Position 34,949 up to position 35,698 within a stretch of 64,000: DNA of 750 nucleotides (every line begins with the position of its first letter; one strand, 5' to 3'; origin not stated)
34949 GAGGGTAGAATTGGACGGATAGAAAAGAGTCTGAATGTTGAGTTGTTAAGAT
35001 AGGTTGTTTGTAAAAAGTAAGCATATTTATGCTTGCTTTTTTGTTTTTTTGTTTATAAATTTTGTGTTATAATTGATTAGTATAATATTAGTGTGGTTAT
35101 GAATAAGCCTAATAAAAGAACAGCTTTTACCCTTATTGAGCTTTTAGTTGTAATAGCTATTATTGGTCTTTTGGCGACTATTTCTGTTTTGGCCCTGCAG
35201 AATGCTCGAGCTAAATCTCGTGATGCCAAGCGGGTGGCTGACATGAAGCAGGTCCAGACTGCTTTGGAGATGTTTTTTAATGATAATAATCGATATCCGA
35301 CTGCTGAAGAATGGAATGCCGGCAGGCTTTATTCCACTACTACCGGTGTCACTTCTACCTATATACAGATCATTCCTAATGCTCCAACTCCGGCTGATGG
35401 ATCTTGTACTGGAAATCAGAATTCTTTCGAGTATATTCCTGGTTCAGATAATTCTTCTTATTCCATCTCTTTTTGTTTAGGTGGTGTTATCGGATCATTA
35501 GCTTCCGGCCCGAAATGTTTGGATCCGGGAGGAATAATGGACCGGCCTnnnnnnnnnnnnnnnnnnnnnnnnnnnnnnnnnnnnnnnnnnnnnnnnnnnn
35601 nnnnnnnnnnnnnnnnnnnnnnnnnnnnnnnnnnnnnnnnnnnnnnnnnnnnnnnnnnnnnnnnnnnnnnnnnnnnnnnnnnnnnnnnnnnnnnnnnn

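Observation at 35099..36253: Prepilin N-terminus fused to a FISUMP domain: complete exemplar of a three-member dispersed family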

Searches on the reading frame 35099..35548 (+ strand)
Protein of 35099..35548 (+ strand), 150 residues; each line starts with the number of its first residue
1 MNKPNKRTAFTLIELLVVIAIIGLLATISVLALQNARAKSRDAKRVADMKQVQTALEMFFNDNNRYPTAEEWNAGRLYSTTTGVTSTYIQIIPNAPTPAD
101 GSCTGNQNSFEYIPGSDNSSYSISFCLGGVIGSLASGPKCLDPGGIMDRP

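Call 65: search_protein_representatives(protein=window:35099-35548:+)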
Query: 150 residues. Proteins with E-value up to 0.001 (for the whole library): 102160; up to 1e-10: 8255; up to 1e-30: 309. The best 150 are listed.
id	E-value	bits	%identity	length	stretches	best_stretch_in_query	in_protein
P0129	9.9e-67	239.4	74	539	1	4-148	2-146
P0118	2.0e-66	238.4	75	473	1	5-148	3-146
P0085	3.6e-66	237.6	74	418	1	4-149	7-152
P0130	4.5e-66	237.3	76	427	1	7-148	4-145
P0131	2.1e-64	231.9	74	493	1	7-147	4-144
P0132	2.5e-64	231.6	71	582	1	6-148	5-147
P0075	2.6e-64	231.5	74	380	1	5-148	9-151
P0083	9.1e-64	229.8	74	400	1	6-148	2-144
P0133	3.8e-63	227.8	74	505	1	5-148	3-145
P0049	4.4e-62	224.3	72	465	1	3-148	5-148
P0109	7.2e-60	217.1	71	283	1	7-146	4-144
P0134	1.3e-59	216.3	71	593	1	7-148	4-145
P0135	2.7e-59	215.3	70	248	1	2-148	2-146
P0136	3.5e-59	214.9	70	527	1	4-148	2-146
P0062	9.6e-59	213.5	71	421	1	6-148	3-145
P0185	1.5e-47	177.2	55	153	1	5-148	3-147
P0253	8.2e-42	158.6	57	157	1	5-148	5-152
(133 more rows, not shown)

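Call 69: find_encoding_contigs(protein=P0185, flank=10000, max_places=3)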
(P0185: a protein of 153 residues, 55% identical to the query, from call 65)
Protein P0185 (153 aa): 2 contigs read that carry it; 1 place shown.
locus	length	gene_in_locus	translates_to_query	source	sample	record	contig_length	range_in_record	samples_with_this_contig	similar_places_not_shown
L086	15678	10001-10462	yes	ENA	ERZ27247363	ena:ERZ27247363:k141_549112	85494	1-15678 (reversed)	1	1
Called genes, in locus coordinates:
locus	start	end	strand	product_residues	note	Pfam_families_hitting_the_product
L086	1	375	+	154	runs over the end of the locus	-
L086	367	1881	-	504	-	PF01676:Metalloenzyme, PF06415:iPGM_N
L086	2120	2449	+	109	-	PF00076:RRM_1, PF28441:RRM_11 (weak)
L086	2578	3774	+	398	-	PF13200:DUF4015, PF14871:GHL6 (weak)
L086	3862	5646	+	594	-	PF01411:tRNA-synt_2c, PF07973:tRNA_SAD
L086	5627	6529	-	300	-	PF02518:HATPase_c, PF14501:HATPase_c_5 (weak)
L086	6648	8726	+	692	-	PF03717:PBP_dimer, PF00905:Transpeptidase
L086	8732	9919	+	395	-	-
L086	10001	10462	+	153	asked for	PF07963:N_methyl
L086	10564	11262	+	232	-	PF01628:HrcA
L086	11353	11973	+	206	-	PF01025:GrpE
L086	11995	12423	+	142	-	PF00011:HSP20, PF17886:ArsA_HSP20 (faint)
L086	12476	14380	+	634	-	PF00012:HSP70, PF06723:MreB_Mbl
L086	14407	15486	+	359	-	PF00226:DnaJ, PF01556:DnaJ_C, PF00684:DnaJ_CXXCXGXG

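Call 70: find_encoding_contigs(protein=P0253, flank=10000, max_places=3)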
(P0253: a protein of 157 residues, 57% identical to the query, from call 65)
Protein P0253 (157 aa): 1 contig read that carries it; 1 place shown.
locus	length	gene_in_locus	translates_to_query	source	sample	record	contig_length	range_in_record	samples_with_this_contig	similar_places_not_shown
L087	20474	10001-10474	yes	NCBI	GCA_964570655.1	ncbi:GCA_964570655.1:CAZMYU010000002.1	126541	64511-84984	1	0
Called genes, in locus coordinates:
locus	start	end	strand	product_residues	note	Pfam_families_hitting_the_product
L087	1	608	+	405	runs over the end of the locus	-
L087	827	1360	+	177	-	PF00466:Ribosomal_L10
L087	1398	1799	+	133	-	PF16320:Ribosomal_L12_N, PF00542:Ribosomal_L12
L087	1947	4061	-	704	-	PF17170:DUF5128 (faint)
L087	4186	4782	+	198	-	-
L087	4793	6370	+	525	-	PF13196:DUF4012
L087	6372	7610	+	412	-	PF04932:Wzy_C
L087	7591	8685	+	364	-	PF13439:Glyco_transf_4, PF13579:Glyco_trans_4_4, PF20706:GT4-conflict, PF00534:Glycos_transf_1, PF13692:Glyco_trans_1_4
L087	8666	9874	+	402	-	PF13439:Glyco_transf_4, PF13477:Glyco_trans_4_2 (weak), PF13579:Glyco_trans_4_4, PF00534:Glycos_transf_1, PF13692:Glyco_trans_1_4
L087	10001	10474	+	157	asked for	PF07963:N_methyl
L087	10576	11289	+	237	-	-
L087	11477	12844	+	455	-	-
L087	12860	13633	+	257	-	PF02706:Wzz (faint)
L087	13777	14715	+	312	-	-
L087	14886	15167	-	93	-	PF01016:Ribosomal_L27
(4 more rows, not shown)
